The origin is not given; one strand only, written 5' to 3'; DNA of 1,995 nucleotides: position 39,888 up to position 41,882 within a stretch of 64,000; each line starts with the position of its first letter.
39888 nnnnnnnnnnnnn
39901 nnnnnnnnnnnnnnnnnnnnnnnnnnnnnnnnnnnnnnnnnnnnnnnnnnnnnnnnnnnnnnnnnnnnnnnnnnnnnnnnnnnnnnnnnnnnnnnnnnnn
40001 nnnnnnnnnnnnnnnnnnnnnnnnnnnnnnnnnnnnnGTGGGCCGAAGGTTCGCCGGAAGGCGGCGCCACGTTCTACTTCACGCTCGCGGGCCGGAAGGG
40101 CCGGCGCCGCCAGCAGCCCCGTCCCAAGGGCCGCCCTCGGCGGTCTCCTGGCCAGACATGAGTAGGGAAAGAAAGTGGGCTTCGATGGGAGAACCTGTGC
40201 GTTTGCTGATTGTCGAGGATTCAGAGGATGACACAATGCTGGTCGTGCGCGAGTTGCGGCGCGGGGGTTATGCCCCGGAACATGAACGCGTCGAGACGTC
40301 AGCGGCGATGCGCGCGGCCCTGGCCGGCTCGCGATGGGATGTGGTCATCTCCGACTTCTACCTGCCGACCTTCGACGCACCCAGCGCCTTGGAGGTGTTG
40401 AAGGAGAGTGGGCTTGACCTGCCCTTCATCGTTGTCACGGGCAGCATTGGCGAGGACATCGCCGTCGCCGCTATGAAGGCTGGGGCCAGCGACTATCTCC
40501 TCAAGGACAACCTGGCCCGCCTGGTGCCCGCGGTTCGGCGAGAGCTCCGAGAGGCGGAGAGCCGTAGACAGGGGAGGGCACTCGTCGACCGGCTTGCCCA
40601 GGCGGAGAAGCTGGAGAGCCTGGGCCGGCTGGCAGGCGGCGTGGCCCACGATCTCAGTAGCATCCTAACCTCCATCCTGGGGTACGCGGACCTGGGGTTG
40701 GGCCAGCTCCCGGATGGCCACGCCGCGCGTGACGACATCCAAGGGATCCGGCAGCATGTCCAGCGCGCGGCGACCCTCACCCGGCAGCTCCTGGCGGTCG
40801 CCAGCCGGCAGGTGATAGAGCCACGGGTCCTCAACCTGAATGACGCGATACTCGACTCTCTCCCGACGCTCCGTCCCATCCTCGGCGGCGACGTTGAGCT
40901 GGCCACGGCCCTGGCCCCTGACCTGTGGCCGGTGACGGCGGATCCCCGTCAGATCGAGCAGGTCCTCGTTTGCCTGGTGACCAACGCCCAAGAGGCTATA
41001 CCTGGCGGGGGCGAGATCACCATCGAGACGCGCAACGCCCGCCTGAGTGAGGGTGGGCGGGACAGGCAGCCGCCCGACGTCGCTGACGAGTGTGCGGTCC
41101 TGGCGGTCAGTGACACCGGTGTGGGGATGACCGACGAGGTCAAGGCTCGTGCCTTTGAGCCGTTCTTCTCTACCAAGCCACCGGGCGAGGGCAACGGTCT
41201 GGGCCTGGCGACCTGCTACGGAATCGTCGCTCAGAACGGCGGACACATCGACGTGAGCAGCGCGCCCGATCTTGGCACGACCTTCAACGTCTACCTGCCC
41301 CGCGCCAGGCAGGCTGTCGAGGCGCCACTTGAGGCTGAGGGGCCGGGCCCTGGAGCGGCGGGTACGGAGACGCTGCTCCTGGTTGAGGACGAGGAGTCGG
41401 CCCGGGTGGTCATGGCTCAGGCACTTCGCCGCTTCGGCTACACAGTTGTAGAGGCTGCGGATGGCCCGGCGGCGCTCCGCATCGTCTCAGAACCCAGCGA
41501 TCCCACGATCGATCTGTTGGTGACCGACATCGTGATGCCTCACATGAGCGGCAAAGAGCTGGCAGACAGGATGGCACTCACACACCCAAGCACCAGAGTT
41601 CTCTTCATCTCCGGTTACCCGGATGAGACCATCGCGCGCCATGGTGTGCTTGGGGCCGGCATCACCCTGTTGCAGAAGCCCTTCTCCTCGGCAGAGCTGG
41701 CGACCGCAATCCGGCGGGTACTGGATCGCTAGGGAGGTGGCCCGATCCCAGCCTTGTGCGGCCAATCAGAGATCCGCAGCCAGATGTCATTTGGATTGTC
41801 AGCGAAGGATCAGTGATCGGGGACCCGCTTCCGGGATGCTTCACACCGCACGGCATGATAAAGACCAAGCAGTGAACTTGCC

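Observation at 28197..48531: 20-kb signal-transduction island: stacked c-di-GMP modules, a 12-PAS kinase, a hybrid kinase, three response regulators, a pilin and a sigma factor, bracketed by two paralogous degenerate-GGDEF membrane proteins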

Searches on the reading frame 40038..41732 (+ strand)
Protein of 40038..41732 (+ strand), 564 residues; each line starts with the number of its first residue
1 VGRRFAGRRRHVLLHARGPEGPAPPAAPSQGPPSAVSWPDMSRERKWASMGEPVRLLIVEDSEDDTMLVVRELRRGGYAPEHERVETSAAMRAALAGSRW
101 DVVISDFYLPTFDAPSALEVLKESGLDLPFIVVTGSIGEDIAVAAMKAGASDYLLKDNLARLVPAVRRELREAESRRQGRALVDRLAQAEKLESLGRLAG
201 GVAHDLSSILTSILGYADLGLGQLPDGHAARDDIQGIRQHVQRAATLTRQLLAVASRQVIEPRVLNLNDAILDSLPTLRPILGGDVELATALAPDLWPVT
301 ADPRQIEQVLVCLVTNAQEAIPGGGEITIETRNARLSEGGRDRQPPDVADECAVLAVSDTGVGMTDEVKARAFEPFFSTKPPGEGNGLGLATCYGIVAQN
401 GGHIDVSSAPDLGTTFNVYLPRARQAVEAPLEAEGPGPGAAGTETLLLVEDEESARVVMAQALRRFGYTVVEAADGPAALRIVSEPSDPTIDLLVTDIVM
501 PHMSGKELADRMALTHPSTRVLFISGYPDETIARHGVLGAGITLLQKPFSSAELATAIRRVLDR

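Call 3: search_protein_families(library=pfam, proteins=[window:40038-41732:+], max_evalue=0.01)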
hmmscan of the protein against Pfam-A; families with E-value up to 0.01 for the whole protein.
window:40038-41732:+ (564 aa): 3 families
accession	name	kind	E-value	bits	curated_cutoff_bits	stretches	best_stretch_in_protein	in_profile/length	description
PF00072.30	Response_reg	-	7.7e-34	116.6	30.2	2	447-559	2-111/111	Response regulator receiver domain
PF02518.31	HATPase_c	-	3e-19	69.9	26.4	1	302-423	2-110/111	Histidine kinase-, DNA gyrase B-, and HSP90-like ATPase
PF00512.31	HisKA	-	2.3e-06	28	26.9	1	195-257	2-63/66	His Kinase A (phospho-acceptor) domain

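Call 24: search_protein_families(library=ncbifam, proteins=[window:40038-41732:+], max_evalue=0.001)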
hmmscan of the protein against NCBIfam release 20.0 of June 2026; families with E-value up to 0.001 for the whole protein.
window:40038-41732:+ (564 aa): 135 families (the best 25 are shown)
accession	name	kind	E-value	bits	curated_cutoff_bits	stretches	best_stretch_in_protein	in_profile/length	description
NF046020.1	HisKinCckABruc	equivalog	5.9e-112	375.1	1000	2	179-563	464-868/868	cell cycle histidine kinase CckA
NF046026.1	HisKinCckACaul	equivalog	1.2e-89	301.3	1000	1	184-562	291-676/678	cell cycle histidine kinase CckA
NF010076.0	PRK13557.1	subfamily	3.1e-86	289.9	631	1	180-563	148-534/540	histidine kinase famiy protein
NF010411.0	PRK13837.1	equivalog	1.3e-71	241.7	647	1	162-563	421-813/828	two-component system VirA-like sensor kinase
NF047466.1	hybrid_RR_LvrB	exception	5.6e-52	177.2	500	1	54-422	4-376/377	hybrid histidine kinase/response regulator LvrB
NF008468.0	PRK11360.1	equivalog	3.2e-44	151.3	646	1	181-427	382-613/616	two-component system sensor histidine kinase AtoS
NF052574.1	HisKinEspCMyxo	equivalog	4.7e-42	144.1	1200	1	180-562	402-783/785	serine histidine kinase EspC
NF052573.1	HisKinEspAMyxo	equivalog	1e-39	136.2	1400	1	180-526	369-714/755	serine histidine kinase EspA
NF007688.0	PRK10364.1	equivalog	3.5e-34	118.3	479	1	171-423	219-452/460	two-component system sensor histidine kinase ZraS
TIGR02956.1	TMAO_torS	equivalog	5.2e-28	97.6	676.5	1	300-562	574-820/967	TMAO reductase system sensor histidine kinase/response regulator TorS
NF038348.1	T2SS_HK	subfamily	2e-27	95.9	450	1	297-421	463-572/574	histidine kinase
NF046022.1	RespRegCpdRBruc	equivalog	2.6e-26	91.9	180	1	446-563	4-118/120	cell cycle two-component system response regulator CpdR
NF008543.0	PRK11466.1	equivalog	2e-23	82.2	982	1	99-560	348-796/914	TMAO reductase system sensor histidine kinase/response regulator TorS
TIGR01818.1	ntrC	equivalog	2.6e-23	82.5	558.6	2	447-562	2-114/463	nitrogen regulation protein NR(I)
TIGR02916.1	PEP_his_kin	equivalog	8.6e-23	80.8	300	1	180-421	460-679/679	XrtA/PEP-CTERM system histidine kinase PrsK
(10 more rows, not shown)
